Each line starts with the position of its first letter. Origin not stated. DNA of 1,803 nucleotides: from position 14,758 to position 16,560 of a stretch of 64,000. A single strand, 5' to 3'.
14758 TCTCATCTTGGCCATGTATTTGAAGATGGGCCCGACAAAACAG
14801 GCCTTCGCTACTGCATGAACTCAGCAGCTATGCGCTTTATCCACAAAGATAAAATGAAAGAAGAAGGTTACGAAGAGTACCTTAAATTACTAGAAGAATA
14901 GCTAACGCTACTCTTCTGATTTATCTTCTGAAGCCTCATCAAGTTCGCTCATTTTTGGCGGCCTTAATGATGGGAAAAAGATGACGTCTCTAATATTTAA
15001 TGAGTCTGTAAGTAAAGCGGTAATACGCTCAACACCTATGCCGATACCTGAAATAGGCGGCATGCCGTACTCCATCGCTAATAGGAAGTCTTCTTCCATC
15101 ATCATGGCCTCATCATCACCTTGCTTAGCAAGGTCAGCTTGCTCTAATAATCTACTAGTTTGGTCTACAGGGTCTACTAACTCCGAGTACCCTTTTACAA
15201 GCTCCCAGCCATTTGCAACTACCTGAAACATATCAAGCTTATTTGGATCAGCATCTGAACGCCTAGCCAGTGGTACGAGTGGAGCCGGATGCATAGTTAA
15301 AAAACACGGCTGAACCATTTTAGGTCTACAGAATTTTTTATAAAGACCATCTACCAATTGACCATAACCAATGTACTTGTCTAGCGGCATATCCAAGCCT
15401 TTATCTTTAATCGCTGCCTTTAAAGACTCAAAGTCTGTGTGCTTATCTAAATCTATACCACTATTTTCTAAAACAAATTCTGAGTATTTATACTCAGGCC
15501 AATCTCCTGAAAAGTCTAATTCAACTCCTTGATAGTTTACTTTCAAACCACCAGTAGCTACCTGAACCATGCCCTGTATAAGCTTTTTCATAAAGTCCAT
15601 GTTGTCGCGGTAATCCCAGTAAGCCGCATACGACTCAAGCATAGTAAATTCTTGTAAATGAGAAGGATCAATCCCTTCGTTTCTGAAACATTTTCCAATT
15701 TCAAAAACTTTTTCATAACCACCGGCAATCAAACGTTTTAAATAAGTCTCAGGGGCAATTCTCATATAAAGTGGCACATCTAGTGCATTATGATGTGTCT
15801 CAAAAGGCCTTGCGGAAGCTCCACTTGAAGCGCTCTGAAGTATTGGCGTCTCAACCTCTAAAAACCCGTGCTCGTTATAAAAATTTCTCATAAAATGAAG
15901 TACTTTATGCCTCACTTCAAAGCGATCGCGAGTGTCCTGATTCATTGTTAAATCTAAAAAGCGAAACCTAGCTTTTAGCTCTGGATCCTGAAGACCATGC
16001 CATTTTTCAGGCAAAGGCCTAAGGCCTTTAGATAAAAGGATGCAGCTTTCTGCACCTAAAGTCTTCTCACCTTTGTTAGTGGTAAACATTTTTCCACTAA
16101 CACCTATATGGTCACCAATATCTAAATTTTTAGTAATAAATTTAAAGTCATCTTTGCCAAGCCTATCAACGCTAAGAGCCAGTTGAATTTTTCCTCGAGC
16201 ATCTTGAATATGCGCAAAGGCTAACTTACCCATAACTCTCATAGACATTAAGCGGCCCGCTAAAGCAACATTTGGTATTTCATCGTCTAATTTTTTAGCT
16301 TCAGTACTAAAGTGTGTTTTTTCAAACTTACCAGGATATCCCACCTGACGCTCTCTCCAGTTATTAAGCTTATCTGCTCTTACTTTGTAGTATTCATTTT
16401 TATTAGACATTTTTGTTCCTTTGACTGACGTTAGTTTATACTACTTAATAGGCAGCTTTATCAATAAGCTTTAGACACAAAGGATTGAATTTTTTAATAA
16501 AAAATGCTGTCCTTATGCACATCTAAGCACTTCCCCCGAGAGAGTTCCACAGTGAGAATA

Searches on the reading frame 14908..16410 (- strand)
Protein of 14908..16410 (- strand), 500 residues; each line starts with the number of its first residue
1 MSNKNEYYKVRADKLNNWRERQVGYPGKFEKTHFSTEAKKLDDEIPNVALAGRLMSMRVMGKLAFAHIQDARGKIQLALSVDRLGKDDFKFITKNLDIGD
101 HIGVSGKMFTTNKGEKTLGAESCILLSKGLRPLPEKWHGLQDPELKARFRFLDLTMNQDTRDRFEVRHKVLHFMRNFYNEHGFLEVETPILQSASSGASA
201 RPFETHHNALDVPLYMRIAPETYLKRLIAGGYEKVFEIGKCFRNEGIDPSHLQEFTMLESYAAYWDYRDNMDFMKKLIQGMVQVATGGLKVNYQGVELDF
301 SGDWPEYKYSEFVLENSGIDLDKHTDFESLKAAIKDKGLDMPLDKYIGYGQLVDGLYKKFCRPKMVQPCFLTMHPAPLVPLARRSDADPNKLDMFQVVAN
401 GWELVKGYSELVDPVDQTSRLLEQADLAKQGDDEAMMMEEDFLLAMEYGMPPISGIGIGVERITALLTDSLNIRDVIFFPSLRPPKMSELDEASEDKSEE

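Call 77: search_protein_families(library=ncbifam, proteins=[window:14908-16410:-], max_evalue=0.00001)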
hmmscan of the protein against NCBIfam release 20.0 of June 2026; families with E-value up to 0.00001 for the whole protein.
window:14908-16410:- (500 aa): 17 families
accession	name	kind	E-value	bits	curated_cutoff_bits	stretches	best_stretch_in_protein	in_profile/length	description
NF001756.1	PRK00484.1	subfamily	2.2e-169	564.2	468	1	6-484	2-487/488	lysine--tRNA ligase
TIGR00499.1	lysS_bact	equivalog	4.5e-153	510.5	427.6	1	5-484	3-494/496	lysine--tRNA ligase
NF002821.0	PRK02983.1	equivalog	1.7e-143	479.9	742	1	5-484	619-1100/1102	bifunctional lysylphosphatidylglycerol synthetase/lysine--tRNA ligase LysX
NF009101.0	PRK12445.1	subfamily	4.5e-125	418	1026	1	5-486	16-505/505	lysine--tRNA ligase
TIGR00462.1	genX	equivalog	2.1e-55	188.4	286.9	1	166-479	3-304/304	EF-P lysine aminoacylase EpmA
NF006828.0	PRK09350.1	equivalog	2.4e-46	158.5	264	1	163-480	15-321/325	elongation factor P--(R)-beta-lysine ligase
NF003483.0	PRK05159.1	equivalog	3.3e-42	144.9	353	1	31-480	4-430/438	aspartate--tRNA(Asn) ligase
TIGR00458.1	aspS_nondisc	equivalog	2.5e-40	138.7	368.4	1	46-481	13-421/428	aspartate--tRNA(Asn) ligase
TIGR00459.1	aspS_bact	equivalog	8e-39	133.4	373.85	2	32-338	4-317/586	aspartate--tRNA ligase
NF001750.0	PRK00476.1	equivalog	1e-36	126.5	443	2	44-309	17-295/590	aspartate--tRNA ligase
TIGR00457.1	asnS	equivalog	3.8e-27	95.2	342.6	1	47-482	18-449/455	asparagine--tRNA ligase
NF003037.0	PRK03932.1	equivalog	5.2e-26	91.6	414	1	46-481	17-444/451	asparagine--tRNA ligase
NF009460.0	PRK12820.1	equivalog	9.5e-26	90.1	1379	1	144-289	154-296/723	bifunctional aspartyl-tRNA synthetase/aspartyl/glutamyl-tRNA amidotransferase subunit C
TIGR02367.1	PylS_Cterm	equivalog_domain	4.3e-08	32.8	178.15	1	174-263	35-135/242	pyrrolysine--tRNA(Pyl) ligase large subunit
NF005052.0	PRK06462.1-1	equivalog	9.3e-07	28.2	368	0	155-480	40-344/353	asparagine synthetase A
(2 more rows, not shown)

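Call 80: find_homologous_proteins(query=window:14908-16410:-, max_evalue=1e-50)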
Query window:14908-16410:- (500 aa): 8000 proteins with E <= 1e-50 among 8000 candidates; the best 120 are listed.
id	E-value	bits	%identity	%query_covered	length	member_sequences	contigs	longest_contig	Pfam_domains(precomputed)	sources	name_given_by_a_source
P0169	0.0e+0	1099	96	98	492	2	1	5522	PF01409.26,PF01336.32,PF00152.26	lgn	-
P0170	3.3e-244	829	71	97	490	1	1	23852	PF01409.26,PF01336.32,PF00152.26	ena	-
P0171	1.9e-242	823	71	97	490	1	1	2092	PF01409.26,PF01336.32,PF00152.26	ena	-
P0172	2.2e-241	820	70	98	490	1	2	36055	PF01409.26,PF01336.32,PF00152.26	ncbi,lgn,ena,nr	ncbi:MAG: lysine--tRNA ligase [Bdellovibrionales bacterium]|nr:lysine--tRNA ligase [Bdellovibrionale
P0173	4.0e-240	816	71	97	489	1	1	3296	PF01409.26,PF01336.32,PF00152.26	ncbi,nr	ncbi:MAG: lysine--tRNA ligase [Bdellovibrionales bacterium]|nr:lysine--tRNA ligase [Bdellovibrionale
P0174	7.1e-240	815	72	97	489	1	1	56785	PF01409.26,PF01336.32,PF00152.26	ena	-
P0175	1.2e-237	807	68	98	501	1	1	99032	PF01409.26,PF01336.32,PF00152.26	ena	-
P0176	1.2e-235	801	68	98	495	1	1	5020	PF01409.26,PF01336.32,PF00152.26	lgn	-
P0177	2.4e-232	790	68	98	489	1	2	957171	PF01409.26,PF01336.32,PF00152.26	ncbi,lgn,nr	ncbi:MAG: lysine--tRNA ligase [Halobacteriovoraceae bacterium]|nr:lysine--tRNA ligase [Halobacteriov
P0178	7.7e-231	785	69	98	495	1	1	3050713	PF01409.26,PF01336.32,PF00152.26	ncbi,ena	-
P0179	1.0e-228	778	67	98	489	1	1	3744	PF01409.26,PF01336.32,PF00152.26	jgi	jgi:lysyl-tRNA synthetase class 2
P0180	2.8e-228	777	66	98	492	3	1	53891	PF01409.26,PF01336.32,PF00152.26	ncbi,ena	-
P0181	3.8e-228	776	67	98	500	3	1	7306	PF01409.26,PF01336.32,PF00152.26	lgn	-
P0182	7.7e-227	772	66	98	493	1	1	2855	PF01409.26,PF01336.32,PF00152.26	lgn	-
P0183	1.5e-226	771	67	98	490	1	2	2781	PF01409.26,PF01336.32,PF00152.26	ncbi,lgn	-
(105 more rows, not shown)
